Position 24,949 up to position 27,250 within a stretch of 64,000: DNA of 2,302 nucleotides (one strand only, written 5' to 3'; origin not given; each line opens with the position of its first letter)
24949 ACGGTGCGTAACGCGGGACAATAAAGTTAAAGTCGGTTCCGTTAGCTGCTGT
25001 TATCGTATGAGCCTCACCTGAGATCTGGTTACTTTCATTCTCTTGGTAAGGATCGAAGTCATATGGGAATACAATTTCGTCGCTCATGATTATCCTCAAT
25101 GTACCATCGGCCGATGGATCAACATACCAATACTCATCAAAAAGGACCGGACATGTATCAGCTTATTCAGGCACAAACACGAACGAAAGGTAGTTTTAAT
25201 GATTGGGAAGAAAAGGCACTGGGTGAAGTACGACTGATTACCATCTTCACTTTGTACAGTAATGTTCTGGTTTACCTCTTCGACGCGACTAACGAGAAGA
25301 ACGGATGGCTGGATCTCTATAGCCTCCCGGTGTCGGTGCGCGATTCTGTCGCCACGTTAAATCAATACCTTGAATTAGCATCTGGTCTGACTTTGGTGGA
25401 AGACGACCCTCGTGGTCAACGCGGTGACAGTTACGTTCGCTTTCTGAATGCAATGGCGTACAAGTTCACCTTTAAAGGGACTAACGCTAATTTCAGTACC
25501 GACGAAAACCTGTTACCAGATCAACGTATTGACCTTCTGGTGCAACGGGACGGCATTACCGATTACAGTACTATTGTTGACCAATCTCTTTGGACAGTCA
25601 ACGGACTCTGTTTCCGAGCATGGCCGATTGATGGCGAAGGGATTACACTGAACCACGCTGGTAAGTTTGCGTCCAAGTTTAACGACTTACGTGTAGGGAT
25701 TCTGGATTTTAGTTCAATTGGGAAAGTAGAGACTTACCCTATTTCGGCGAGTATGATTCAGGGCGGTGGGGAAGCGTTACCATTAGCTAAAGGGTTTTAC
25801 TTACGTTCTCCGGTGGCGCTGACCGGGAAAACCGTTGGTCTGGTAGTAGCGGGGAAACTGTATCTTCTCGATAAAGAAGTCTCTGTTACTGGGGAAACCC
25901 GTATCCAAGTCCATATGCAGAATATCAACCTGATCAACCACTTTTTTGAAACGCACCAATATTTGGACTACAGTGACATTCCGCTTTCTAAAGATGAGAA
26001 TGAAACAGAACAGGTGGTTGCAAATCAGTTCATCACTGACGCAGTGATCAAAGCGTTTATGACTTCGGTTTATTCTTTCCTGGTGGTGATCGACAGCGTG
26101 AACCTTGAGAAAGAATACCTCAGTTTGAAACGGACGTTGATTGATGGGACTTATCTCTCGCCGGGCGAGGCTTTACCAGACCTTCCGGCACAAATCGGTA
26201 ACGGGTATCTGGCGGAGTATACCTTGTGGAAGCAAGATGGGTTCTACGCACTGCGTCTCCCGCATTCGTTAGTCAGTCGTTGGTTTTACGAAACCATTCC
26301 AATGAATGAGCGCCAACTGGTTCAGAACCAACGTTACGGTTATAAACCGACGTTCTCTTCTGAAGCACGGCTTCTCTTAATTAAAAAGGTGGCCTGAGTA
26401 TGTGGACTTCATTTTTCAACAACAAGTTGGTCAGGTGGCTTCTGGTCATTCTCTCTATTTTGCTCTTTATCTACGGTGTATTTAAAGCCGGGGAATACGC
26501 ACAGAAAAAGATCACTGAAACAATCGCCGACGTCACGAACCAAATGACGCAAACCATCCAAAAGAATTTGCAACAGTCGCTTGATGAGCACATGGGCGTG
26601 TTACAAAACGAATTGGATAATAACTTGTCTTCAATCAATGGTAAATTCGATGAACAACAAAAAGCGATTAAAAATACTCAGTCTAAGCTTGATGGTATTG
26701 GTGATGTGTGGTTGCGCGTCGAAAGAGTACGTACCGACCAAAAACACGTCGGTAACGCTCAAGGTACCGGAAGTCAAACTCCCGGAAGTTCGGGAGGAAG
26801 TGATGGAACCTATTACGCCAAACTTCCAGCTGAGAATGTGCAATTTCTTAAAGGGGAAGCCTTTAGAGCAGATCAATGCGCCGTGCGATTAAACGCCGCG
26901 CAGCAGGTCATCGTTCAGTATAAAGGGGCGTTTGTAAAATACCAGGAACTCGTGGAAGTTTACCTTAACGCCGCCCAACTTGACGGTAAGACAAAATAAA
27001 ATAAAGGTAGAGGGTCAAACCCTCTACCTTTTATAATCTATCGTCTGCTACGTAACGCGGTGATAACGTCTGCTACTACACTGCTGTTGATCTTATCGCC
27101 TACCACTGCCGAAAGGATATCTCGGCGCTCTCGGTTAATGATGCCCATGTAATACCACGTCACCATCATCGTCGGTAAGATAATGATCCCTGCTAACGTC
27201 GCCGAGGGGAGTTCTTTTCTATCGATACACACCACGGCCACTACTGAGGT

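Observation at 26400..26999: Rz/Rz1-like embedded spanin pair sitting inside the tail-fibre block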

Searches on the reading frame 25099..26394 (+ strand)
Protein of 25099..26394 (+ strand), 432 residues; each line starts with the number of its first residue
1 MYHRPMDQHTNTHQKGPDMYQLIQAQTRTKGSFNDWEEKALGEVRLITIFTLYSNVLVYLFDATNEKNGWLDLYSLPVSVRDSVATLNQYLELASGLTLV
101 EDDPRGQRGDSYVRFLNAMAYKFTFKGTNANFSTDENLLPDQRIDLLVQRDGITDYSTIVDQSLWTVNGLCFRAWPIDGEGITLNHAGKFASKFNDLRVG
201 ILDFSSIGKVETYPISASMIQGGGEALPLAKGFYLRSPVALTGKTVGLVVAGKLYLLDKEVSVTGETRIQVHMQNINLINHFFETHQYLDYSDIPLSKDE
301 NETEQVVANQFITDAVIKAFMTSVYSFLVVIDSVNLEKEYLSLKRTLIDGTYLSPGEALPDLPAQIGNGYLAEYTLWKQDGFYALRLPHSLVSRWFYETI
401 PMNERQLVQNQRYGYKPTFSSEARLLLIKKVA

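Call 4: search_protein_families(library=pfam, proteins=[window:25099-26394:+], max_evalue=0.01)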
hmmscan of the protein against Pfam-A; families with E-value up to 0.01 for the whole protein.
window:25099-26394:+ (432 aa): 0 families

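Call 5: search_protein_families(library=phrogs, proteins=[window:25099-26394:+], max_evalue=0.01)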
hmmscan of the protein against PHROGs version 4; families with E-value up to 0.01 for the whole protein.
window:25099-26394:+ (432 aa): 1 family
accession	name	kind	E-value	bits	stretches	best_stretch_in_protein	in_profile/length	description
phrog_3337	-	unknown function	1.3e-94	318.4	1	19-431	1-407/411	-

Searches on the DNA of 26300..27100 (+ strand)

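Call 3: search_dna_similar(query=window:26300-27100:+, collection=phages, mode=near, max_rows=25)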
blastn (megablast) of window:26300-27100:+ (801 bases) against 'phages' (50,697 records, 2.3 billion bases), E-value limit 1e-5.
Records with a match: 11; places in all: 11; records where one place covers at least 80% of the query: 8.
Best place of each record, by identity: 95-99% 8; 80-90% 3.
By first word of the organism name: Serratia 6; Klebsiella 5.
By host as written in the record: Klebsiella pneumoniae 7; Klebsiella pneumoniae K6592 2; Klebsiella pneumoniae LKP303 1; - 1.
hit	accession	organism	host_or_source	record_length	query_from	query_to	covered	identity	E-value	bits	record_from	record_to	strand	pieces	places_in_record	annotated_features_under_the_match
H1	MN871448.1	Serratia phage KpSz_1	Klebsiella pneumoniae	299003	3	801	100%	98.2%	0e+0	1399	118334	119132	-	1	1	record has no annotation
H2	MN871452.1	Serratia phage KpZh_1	Klebsiella pneumoniae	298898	3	801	100%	98.2%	0e+0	1399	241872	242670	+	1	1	record has no annotation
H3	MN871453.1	Serratia phage KpZh_LPS_45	Klebsiella pneumoniae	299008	3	801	100%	98.2%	0e+0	1399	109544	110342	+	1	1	record has no annotation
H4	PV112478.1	Klebsiella phage LPKP23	Klebsiella pneumoniae LKP303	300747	3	801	100%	98.1%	0e+0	1393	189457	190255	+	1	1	hypothetical protein (x3)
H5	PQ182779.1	Klebsiella phage vB_kp_MJ359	Klebsiella pneumoniae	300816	3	801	100%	98.0%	0e+0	1387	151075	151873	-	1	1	Rz-like spanin | hypothetical protein (x2)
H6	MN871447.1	Serratia phage KpLz_1_41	Klebsiella pneumoniae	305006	3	801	100%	97.6%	0e+0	1371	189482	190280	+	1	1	record has no annotation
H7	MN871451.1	Serratia phage KpYy_2_45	Klebsiella pneumoniae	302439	3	801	100%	97.6%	0e+0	1371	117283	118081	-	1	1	record has no annotation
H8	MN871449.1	Serratia phage KpXa_1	Klebsiella pneumoniae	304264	3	801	100%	97.5%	0e+0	1365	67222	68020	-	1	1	record has no annotation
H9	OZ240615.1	Klebsiella phage vB_KpM_Centimanus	-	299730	331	633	38%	85.9%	2e-85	322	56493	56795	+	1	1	hypothetical protein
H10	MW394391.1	Klebsiella phage vB_KpM_FBKp24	Klebsiella pneumoniae K6592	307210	331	633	38%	85.9%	2e-85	322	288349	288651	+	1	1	putative spanin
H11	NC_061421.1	Klebsiella phage vB_KpM_FBKp24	Klebsiella pneumoniae K6592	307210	331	633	38%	85.9%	2e-85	322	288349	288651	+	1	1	putative spanin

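Call 6: get_annotated_region(hit=H5, flank=8000)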
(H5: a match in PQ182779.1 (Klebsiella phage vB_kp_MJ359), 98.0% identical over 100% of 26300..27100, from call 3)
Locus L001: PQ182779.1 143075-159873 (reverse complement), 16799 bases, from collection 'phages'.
description: Klebsiella phage vB_kp_MJ359, complete genome.
organism: Klebsiella phage vB_kp_MJ359 (NCBI taxid 3279183)
taxonomy: Viruses
host: Klebsiella pneumoniae; source: water; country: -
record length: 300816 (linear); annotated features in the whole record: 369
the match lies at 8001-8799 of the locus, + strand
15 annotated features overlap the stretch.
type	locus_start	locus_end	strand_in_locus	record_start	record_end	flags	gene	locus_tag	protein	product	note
CDS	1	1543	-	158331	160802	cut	-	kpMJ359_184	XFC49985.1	SbcC-like subunit of palindrome specificendonuclease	-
CDS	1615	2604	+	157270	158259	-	-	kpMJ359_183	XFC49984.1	baseplate assembly protein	-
CDS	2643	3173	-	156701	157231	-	-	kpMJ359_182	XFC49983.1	hypothetical protein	-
CDS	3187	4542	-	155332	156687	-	-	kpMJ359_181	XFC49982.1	tail protein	-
CDS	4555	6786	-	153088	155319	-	-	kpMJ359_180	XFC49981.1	virion structural protein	-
CDS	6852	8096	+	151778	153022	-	-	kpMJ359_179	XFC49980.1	hypothetical protein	-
CDS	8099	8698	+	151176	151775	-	-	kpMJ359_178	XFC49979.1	Rz-like spanin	-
CDS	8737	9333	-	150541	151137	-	-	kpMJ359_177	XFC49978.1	hypothetical protein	-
CDS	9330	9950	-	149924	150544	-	-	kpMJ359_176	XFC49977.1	thymidylate kinase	-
CDS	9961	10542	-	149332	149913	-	-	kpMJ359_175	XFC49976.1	hypothetical protein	-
CDS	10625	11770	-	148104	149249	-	-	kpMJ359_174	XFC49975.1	virion structural protein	-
CDS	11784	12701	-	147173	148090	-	-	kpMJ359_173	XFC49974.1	hypothetical protein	-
CDS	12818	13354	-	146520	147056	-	-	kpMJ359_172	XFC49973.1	virion structural protein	-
CDS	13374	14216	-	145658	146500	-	-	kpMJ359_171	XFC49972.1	virion structural protein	-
CDS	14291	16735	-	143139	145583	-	-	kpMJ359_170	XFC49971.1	virion structural protein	-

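Call 7: get_annotated_region(hit=H10, flank=8000)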
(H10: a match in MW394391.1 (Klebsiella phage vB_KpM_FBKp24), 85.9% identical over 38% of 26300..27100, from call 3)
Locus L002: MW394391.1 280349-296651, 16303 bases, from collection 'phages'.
description: Klebsiella phage vB_KpM_FBKp24, complete genome.
organism: Klebsiella phage vB_KpM_FBKp24 (NCBI taxid 2801834)
taxonomy: Viruses; Duplodnaviria; Heunggongvirae; Uroviricota; Caudoviricetes; Maaswegvirus; Maaswegvirus Kp24
host: Klebsiella pneumoniae K6592; source: -; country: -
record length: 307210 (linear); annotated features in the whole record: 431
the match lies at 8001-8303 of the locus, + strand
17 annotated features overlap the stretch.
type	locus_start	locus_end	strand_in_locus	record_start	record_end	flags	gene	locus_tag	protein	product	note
CDS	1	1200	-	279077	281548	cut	-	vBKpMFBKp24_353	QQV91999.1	nuclease SbcCD subunit C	-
CDS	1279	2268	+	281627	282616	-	-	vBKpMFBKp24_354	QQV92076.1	hypothetical protein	-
CDS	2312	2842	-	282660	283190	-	-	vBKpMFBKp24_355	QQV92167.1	hypothetical protein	-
CDS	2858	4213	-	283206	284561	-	-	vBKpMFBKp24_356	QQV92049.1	YomR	-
CDS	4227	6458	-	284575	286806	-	-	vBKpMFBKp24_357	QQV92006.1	putative tail fiber protein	-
CDS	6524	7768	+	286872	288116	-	-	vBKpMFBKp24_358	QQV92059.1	putative virion structural protein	-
CDS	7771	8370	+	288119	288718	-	-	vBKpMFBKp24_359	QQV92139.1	putative spanin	-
CDS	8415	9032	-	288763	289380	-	-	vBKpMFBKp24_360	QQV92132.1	hypothetical protein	-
CDS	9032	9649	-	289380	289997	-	-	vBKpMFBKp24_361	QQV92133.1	thymidylate kinase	-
CDS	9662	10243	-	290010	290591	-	-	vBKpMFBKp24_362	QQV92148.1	hypothetical protein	possible RuvC-like resolvase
CDS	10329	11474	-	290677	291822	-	-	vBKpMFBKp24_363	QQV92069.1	hypothetical protein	-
CDS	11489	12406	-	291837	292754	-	-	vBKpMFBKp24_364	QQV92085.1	virion structural protein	-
regulatory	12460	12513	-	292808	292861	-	-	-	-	terminator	-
CDS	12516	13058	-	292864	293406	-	-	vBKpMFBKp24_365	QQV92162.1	hypothetical protein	-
CDS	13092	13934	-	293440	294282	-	-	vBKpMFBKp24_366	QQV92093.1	putative virion structural protein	-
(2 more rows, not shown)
